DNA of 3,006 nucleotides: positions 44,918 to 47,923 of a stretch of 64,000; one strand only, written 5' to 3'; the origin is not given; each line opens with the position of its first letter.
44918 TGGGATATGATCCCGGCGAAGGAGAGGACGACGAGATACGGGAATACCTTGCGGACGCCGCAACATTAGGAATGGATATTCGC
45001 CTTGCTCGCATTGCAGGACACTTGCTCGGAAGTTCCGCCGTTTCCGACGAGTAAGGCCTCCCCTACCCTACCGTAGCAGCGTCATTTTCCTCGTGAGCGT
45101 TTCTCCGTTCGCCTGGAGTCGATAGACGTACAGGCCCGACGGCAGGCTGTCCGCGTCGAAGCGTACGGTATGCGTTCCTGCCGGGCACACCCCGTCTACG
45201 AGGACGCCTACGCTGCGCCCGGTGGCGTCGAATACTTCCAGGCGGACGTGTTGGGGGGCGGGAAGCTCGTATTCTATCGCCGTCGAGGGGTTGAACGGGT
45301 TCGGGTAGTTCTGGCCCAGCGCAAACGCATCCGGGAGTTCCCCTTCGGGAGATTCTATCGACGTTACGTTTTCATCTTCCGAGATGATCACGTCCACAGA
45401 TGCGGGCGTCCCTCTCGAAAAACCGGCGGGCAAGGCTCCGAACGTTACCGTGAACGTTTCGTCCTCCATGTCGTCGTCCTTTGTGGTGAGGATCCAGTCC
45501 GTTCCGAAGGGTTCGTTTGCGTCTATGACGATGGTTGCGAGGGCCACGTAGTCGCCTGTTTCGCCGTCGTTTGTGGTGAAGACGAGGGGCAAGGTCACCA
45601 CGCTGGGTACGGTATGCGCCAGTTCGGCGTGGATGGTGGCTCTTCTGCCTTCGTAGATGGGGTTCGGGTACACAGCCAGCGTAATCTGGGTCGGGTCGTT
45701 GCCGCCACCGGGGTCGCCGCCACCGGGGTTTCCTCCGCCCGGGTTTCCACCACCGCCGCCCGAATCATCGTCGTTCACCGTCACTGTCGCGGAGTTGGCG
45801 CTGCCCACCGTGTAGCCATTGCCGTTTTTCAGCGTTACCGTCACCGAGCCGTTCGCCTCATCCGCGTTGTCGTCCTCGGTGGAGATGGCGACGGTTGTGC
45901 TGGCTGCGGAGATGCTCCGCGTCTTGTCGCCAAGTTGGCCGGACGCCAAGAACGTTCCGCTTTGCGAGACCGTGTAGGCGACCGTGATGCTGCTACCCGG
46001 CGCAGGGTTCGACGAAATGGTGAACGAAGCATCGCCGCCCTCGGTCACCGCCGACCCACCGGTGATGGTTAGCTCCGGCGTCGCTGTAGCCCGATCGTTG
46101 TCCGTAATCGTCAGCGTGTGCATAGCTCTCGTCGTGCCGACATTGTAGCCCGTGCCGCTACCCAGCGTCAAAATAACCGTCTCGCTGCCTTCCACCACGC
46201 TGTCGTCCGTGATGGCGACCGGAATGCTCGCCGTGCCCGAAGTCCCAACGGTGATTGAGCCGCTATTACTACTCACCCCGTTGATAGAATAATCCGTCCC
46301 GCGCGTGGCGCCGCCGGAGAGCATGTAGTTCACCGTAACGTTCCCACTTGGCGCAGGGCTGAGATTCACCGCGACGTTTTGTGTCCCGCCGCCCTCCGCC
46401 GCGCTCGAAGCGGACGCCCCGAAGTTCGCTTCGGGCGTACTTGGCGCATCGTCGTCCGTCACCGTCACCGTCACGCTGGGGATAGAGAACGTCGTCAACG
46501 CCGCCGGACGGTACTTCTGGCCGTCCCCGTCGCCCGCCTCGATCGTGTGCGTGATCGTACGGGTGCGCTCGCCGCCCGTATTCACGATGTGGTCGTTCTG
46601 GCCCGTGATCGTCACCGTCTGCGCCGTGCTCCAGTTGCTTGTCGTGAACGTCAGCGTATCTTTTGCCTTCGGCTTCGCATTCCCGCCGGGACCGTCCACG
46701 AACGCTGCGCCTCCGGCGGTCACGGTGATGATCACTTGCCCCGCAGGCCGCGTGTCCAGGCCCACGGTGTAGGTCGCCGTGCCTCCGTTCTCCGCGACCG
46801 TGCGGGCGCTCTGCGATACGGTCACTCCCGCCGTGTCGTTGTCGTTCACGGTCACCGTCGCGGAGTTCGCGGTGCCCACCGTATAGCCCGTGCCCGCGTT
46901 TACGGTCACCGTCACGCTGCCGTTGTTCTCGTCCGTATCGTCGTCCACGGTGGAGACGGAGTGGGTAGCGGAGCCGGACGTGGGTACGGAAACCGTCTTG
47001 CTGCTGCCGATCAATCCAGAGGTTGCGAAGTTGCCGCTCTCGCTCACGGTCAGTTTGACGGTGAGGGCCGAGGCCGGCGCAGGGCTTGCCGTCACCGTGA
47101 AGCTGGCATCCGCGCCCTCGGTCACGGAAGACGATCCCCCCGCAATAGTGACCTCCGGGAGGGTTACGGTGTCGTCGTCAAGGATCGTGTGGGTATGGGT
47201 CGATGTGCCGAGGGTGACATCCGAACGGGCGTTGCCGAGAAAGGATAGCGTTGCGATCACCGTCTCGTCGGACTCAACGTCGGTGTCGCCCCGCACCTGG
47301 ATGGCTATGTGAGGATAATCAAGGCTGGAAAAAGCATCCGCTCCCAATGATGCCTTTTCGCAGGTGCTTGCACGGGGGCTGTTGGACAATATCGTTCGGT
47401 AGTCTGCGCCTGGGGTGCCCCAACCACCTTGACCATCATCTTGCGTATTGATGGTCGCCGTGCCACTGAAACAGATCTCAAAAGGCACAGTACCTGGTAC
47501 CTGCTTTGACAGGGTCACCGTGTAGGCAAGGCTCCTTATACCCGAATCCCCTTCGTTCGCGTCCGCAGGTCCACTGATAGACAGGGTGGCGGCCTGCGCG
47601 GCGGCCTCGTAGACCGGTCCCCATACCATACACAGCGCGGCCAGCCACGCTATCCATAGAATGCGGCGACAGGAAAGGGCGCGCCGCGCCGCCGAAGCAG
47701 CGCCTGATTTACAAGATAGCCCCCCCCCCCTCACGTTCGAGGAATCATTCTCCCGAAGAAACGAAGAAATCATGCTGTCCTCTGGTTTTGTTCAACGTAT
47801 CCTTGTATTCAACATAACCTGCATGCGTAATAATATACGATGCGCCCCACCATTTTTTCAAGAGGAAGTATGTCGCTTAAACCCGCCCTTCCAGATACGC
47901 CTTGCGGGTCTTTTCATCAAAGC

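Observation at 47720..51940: Twin T9SS Calx-beta paralogues differ by a poly-G tract between start codon and signal peptide: G11 in frame, G13 out of frame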

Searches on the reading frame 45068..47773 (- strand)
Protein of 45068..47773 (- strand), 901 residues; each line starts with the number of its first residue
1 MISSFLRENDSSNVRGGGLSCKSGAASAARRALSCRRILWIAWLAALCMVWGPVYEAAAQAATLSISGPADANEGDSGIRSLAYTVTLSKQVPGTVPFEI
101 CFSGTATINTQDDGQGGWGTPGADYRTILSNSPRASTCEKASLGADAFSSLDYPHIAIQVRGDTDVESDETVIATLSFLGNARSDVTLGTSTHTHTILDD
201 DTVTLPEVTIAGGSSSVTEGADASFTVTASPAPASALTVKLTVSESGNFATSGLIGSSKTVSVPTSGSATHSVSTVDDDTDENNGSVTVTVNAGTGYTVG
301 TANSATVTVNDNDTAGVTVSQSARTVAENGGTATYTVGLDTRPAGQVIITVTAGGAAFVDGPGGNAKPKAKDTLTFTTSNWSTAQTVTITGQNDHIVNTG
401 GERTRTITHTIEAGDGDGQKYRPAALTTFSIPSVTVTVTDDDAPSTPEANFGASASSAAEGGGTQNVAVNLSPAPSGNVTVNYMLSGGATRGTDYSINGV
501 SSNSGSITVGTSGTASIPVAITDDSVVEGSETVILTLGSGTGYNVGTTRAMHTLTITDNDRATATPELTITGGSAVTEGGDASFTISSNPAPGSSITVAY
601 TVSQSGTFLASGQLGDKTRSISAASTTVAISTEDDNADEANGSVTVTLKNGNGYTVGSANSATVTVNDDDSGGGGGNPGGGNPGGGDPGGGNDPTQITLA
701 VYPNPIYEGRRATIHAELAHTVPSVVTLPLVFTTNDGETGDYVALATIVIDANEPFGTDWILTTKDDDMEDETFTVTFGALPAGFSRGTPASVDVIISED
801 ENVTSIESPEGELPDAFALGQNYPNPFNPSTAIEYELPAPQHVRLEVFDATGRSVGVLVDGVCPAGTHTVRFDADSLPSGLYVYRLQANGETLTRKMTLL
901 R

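Call 7: search_protein_families(library=pfam, proteins=[window:45068-47773:-], max_evalue=0.001)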
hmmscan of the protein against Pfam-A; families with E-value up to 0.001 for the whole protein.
window:45068-47773:- (901 aa): 2 families
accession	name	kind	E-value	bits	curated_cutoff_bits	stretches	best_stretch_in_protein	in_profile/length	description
PF18962.6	Por_Secre_tail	-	6.4e-08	33.2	27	1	823-897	2-73/75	Secretion system C-terminal sorting domain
PF03160.20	Calx-beta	-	2.1e-07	31.4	27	1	451-560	10-119/119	Calx-beta domain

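Call 8: find_homologous_proteins(query=window:45068-47773:-)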
Query window:45068-47773:- (901 aa): 1141 proteins with E <= 0.001 among 8000 candidates; the best 120 are listed.
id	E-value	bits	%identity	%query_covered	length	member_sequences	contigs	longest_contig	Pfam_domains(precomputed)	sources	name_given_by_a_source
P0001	0.0e+0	1815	100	95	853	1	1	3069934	PF03160.21,PF18962.8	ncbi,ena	-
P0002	0.0e+0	1693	72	70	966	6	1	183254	PF03160.21,PF18962.8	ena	-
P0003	0.0e+0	1635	91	95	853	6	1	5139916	PF03160.21,PF18962.8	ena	-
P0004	0.0e+0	1584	89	95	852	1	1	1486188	PF03160.21,PF18962.8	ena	-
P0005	0.0e+0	1576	88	95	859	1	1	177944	PF03160.21,PF18962.8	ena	-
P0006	0.0e+0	1570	88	95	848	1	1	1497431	PF03160.21,PF18962.8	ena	-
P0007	0.0e+0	1568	88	95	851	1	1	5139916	PF03160.21,PF18962.8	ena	-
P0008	0.0e+0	1566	88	95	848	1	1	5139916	PF03160.21,PF18962.8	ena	-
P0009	0.0e+0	1565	88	95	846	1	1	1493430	PF03160.21,PF18962.8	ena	-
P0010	0.0e+0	1555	87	95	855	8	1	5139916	PF03160.21,PF18962.8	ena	-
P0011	0.0e+0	1546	87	95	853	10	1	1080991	PF03160.21,PF18962.8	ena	-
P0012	0.0e+0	1544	87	95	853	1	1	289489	PF03160.21,PF18962.8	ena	-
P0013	0.0e+0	1543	87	95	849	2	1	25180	PF03160.21,PF18962.8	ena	-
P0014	0.0e+0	1538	87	95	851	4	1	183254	PF03160.21,PF18962.8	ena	-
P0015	0.0e+0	1532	87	95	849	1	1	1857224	PF03160.21,PF18962.8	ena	-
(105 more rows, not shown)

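Call 10: find_encoding_contigs(protein=P0001, flank=6000, max_places=3)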
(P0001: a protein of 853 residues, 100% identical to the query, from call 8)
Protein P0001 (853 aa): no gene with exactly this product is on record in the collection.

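Call 11: find_encoding_contigs(protein=P0003, flank=6000, max_places=6)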
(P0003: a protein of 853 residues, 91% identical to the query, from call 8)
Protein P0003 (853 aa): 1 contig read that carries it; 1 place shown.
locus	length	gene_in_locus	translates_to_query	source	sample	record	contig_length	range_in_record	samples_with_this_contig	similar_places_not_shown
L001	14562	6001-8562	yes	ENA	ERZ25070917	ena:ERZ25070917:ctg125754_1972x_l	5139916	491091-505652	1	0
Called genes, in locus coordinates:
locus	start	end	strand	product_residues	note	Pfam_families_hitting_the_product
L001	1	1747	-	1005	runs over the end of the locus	PF13620:CarboxypepD_reg (weak), PF13715:CarbopepD_reg_2, PF07715:Plug, PF14905:OMP_b-brl_3 (faint), PF00593:TonB_dep_Rec_b-barrel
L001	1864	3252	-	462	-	PF00083:Sugar_tr, PF07690:MFS_1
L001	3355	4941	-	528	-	PF00251:Glyco_hydro_32N, PF08244:Glyco_hydro_32C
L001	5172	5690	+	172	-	PF00254:FKBP_C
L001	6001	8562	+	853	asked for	PF03160:Calx-beta (faint), PF18962:Por_Secre_tail (weak)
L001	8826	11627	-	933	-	PF03160:Calx-beta (weak), PF18962:Por_Secre_tail (weak)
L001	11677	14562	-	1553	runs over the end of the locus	PF02120:Flg_hook (faint), PF01238:PMI_typeI_C (faint), PF03160:Calx-beta, PF18962:Por_Secre_tail (weak)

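Call 14: find_related_loci(query=window:45068-47773:-, collection=genome_contigs, flank=3000)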
Query window:45068-47773:- (901 aa) in genome_contigs; peptide patterns used: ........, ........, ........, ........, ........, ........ (x = any residue, [..] = any of these).
49 stretches matched a pattern; 1 encode a relative of the query (tblastn E <= 1e-3); 1 distinct loci.
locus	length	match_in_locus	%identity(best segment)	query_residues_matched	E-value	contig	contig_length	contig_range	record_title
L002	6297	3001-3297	32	810-900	4e-12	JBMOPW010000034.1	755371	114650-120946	MAG: Candidatus Zhuqueibacterota bacterium isolate Betzabe_MAG138 MAG138_34, whole genome shotgun sequence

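Call 16: find_encoding_contigs(protein=P0126, flank=10000, max_places=4)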
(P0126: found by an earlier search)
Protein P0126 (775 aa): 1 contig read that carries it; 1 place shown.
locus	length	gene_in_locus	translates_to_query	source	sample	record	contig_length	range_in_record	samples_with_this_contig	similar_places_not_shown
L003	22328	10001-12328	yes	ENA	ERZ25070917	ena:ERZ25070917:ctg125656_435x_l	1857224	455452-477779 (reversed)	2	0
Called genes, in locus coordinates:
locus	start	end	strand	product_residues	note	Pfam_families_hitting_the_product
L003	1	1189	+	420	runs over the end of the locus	PF00675:Peptidase_M16, PF05193:Peptidase_M16_C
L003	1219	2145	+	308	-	PF01073:3Beta_HSD, PF01370:Epimerase, PF02719:Polysacc_synt_2, PF04321:RmlD_sub_bind, PF16363:GDP_Man_Dehyd, PF07993:NAD_binding_4 (weak)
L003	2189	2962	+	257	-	PF02616:SMC_ScpA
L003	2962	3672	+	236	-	PF04079:SMC_ScpB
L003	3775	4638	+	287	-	PF01479:S4, PF00849:PseudoU_synth_2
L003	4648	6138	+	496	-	PF00478:IMPDH, PF00571:CBS, PF00977:His_biosynth (faint), PF03060:NMO (weak)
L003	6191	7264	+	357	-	PF01321:Creatinase_N, PF00557:Peptidase_M24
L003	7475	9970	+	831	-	PF17162:DUF5118, PF17148:DUF5117, PF16313:DUF4953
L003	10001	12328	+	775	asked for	PF00403:HMA, PF00122:E1-E2_ATPase, PF00702:Hydrolase, PF08282:Hydrolase_3 (faint)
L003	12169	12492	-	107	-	-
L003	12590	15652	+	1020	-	PF03160:Calx-beta, PF18962:Por_Secre_tail (weak)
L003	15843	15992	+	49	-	PF08713:DNA_alkylation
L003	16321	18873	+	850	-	PF03160:Calx-beta (faint), PF18962:Por_Secre_tail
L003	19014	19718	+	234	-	PF08713:DNA_alkylation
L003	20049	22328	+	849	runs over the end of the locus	PF18962:Por_Secre_tail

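Call 17: find_encoding_contigs(protein=P0127, flank=10000, max_places=4)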
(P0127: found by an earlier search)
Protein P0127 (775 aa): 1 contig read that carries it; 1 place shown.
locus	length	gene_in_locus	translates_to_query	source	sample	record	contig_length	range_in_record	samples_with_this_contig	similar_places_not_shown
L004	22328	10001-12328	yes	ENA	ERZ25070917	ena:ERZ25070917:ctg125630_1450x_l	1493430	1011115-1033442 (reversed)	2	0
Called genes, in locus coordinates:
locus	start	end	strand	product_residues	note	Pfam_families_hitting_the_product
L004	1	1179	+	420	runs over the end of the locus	PF00675:Peptidase_M16, PF05193:Peptidase_M16_C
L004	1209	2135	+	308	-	PF01073:3Beta_HSD, PF01370:Epimerase, PF02719:Polysacc_synt_2, PF04321:RmlD_sub_bind, PF16363:GDP_Man_Dehyd, PF07993:NAD_binding_4 (weak)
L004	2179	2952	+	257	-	PF02616:SMC_ScpA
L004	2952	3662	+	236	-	PF04079:SMC_ScpB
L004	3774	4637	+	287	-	PF01479:S4, PF00849:PseudoU_synth_2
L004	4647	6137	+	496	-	PF00478:IMPDH, PF00571:CBS, PF00977:His_biosynth (faint), PF03060:NMO (weak)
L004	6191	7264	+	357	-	PF01321:Creatinase_N, PF00557:Peptidase_M24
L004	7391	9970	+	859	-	PF17162:DUF5118, PF17148:DUF5117, PF16313:DUF4953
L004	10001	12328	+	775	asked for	PF00403:HMA, PF00122:E1-E2_ATPase, PF00702:Hydrolase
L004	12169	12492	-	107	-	-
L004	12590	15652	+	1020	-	PF03160:Calx-beta, PF18962:Por_Secre_tail (weak)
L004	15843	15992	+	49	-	PF08713:DNA_alkylation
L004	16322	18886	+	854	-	PF03160:Calx-beta (faint), PF18962:Por_Secre_tail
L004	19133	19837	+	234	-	PF08713:DNA_alkylation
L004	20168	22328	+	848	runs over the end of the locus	PF03160:Calx-beta (faint), PF18962:Por_Secre_tail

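Call 18: find_encoding_contigs(protein=P0130, flank=10000, max_places=4)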
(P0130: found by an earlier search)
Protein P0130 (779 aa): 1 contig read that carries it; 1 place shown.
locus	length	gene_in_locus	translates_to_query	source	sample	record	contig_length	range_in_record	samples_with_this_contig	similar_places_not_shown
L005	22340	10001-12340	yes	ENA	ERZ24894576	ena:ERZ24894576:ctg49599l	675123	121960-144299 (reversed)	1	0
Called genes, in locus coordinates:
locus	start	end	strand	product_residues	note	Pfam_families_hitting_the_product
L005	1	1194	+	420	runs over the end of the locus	PF00675:Peptidase_M16, PF05193:Peptidase_M16_C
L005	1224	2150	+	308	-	PF01073:3Beta_HSD, PF01370:Epimerase, PF02719:Polysacc_synt_2, PF04321:RmlD_sub_bind, PF16363:GDP_Man_Dehyd, PF07993:NAD_binding_4 (weak)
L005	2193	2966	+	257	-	PF02616:SMC_ScpA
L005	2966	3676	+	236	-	PF04079:SMC_ScpB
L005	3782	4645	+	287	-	PF01479:S4, PF00849:PseudoU_synth_2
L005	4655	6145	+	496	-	PF00478:IMPDH, PF00571:CBS, PF00977:His_biosynth (faint), PF03060:NMO (weak)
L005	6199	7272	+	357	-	PF01321:Creatinase_N, PF00557:Peptidase_M24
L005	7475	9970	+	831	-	PF17162:DUF5118, PF17148:DUF5117, PF16313:DUF4953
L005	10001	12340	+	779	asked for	PF00403:HMA, PF00122:E1-E2_ATPase, PF00702:Hydrolase, PF08282:Hydrolase_3 (faint)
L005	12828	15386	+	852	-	PF03160:Calx-beta (weak), PF18962:Por_Secre_tail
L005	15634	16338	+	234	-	PF08713:DNA_alkylation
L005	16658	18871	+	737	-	PF18962:Por_Secre_tail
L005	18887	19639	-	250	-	-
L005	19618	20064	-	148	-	-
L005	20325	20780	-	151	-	-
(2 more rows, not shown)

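Call 21: find_encoding_contigs(protein=P0131, flank=10000, max_places=4)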
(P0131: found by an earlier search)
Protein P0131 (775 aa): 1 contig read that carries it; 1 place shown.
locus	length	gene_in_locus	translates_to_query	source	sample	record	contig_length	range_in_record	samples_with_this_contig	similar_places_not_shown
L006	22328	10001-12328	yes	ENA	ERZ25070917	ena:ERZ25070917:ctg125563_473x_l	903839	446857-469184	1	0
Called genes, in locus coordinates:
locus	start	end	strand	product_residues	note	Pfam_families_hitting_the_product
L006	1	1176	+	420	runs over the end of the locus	PF00675:Peptidase_M16, PF05193:Peptidase_M16_C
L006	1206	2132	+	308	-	PF01073:3Beta_HSD, PF01370:Epimerase, PF02719:Polysacc_synt_2, PF04321:RmlD_sub_bind, PF16363:GDP_Man_Dehyd, PF07993:NAD_binding_4 (weak)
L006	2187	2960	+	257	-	PF02616:SMC_ScpA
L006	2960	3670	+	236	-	PF04079:SMC_ScpB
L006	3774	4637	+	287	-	PF01479:S4, PF00849:PseudoU_synth_2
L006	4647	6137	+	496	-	PF00478:IMPDH, PF00571:CBS, PF00977:His_biosynth (faint), PF03060:NMO (weak)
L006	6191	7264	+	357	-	PF01321:Creatinase_N, PF00557:Peptidase_M24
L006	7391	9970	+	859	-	PF17162:DUF5118, PF17148:DUF5117, PF16313:DUF4953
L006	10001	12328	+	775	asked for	PF00403:HMA, PF00122:E1-E2_ATPase, PF00702:Hydrolase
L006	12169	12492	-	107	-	-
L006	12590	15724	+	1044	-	PF03160:Calx-beta, PF18962:Por_Secre_tail (weak)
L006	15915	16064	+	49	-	PF08713:DNA_alkylation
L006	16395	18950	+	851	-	PF03160:Calx-beta (faint), PF18962:Por_Secre_tail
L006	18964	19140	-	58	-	-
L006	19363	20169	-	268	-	-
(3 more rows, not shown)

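Call 22: find_encoding_contigs(protein=P0129, flank=10000, max_places=4)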
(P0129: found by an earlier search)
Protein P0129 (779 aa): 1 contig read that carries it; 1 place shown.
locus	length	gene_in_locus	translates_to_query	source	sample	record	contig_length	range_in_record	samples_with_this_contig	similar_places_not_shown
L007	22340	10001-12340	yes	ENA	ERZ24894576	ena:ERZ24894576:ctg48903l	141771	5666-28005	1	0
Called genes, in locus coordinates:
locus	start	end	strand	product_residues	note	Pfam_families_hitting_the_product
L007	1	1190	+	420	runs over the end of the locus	PF00675:Peptidase_M16, PF05193:Peptidase_M16_C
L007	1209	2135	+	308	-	PF01073:3Beta_HSD, PF01370:Epimerase, PF02719:Polysacc_synt_2, PF04321:RmlD_sub_bind, PF16363:GDP_Man_Dehyd, PF07993:NAD_binding_4 (weak)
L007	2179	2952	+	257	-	PF02616:SMC_ScpA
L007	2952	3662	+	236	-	PF04079:SMC_ScpB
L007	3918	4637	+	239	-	PF01479:S4, PF00849:PseudoU_synth_2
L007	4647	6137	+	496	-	PF00478:IMPDH, PF00571:CBS, PF00977:His_biosynth (faint), PF03060:NMO (weak)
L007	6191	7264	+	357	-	PF01321:Creatinase_N, PF00557:Peptidase_M24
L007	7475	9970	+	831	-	PF17162:DUF5118, PF17148:DUF5117, PF16313:DUF4953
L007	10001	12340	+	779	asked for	PF00403:HMA, PF00122:E1-E2_ATPase, PF00702:Hydrolase, PF08282:Hydrolase_3 (faint)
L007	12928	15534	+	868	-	PF03160:Calx-beta (faint), PF18962:Por_Secre_tail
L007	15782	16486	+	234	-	PF08713:DNA_alkylation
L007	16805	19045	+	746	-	PF18962:Por_Secre_tail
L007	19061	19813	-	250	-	-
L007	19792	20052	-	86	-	-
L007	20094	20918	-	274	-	PF10137:CAP12-PCTIR_TIR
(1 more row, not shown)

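Call 23: find_encoding_contigs(protein=P0128, flank=10000, max_places=4)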
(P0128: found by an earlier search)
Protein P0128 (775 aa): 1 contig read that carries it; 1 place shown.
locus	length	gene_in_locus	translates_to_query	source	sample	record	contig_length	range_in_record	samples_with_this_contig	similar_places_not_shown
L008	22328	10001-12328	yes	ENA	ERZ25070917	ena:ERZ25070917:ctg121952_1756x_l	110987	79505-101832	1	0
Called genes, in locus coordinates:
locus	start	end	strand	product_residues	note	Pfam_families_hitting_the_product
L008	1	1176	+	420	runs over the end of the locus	PF00675:Peptidase_M16, PF05193:Peptidase_M16_C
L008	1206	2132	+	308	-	PF01073:3Beta_HSD, PF01370:Epimerase, PF02719:Polysacc_synt_2, PF04321:RmlD_sub_bind, PF07993:NAD_binding_4 (faint), PF16363:GDP_Man_Dehyd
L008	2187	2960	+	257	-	PF02616:SMC_ScpA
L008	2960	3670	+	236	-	PF04079:SMC_ScpB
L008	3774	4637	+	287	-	PF01479:S4, PF00849:PseudoU_synth_2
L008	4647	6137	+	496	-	PF00478:IMPDH, PF00571:CBS, PF00977:His_biosynth (faint), PF03060:NMO (weak)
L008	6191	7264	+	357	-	PF01321:Creatinase_N, PF00557:Peptidase_M24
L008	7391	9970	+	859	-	PF17162:DUF5118, PF17148:DUF5117, PF16313:DUF4953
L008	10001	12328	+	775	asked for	PF00403:HMA, PF00122:E1-E2_ATPase, PF00702:Hydrolase, PF08282:Hydrolase_3 (faint)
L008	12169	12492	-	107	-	-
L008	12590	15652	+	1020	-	PF03160:Calx-beta, PF18962:Por_Secre_tail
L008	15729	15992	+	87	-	PF08713:DNA_alkylation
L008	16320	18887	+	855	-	PF03160:Calx-beta (weak), PF18962:Por_Secre_tail (weak)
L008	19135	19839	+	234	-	PF08713:DNA_alkylation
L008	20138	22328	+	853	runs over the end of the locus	PF03160:Calx-beta (faint), PF18962:Por_Secre_tail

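Call 24: find_encoding_contigs(protein=P0125, flank=10000, max_places=4)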
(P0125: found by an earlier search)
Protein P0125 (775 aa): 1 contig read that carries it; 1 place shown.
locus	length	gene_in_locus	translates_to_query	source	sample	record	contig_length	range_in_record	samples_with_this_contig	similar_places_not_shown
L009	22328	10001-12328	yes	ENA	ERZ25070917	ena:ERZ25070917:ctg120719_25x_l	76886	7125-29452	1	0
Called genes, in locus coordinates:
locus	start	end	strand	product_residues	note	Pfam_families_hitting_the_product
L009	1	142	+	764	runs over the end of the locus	PF01138:RNase_PH, PF03725:RNase_PH_C, PF03726:PNPase, PF01138:RNase_PH, PF00013:KH_1, PF00575:S1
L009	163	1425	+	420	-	PF00675:Peptidase_M16, PF05193:Peptidase_M16_C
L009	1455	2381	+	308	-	PF01073:3Beta_HSD, PF01370:Epimerase, PF02719:Polysacc_synt_2, PF04321:RmlD_sub_bind, PF16363:GDP_Man_Dehyd, PF07993:NAD_binding_4 (weak)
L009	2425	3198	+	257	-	PF02616:SMC_ScpA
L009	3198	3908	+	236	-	PF04079:SMC_ScpB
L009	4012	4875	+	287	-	PF01479:S4, PF00849:PseudoU_synth_2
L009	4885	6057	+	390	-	PF00478:IMPDH, PF00571:CBS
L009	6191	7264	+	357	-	PF01321:Creatinase_N, PF00557:Peptidase_M24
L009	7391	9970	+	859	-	PF17162:DUF5118, PF17148:DUF5117, PF16313:DUF4953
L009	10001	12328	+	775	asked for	PF00403:HMA, PF00122:E1-E2_ATPase, PF00702:Hydrolase, PF08282:Hydrolase_3 (faint)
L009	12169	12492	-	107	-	-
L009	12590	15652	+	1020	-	PF03160:Calx-beta, PF18962:Por_Secre_tail (weak)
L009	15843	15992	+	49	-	PF08713:DNA_alkylation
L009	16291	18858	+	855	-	PF03160:Calx-beta (faint), PF18962:Por_Secre_tail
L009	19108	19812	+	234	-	PF08713:DNA_alkylation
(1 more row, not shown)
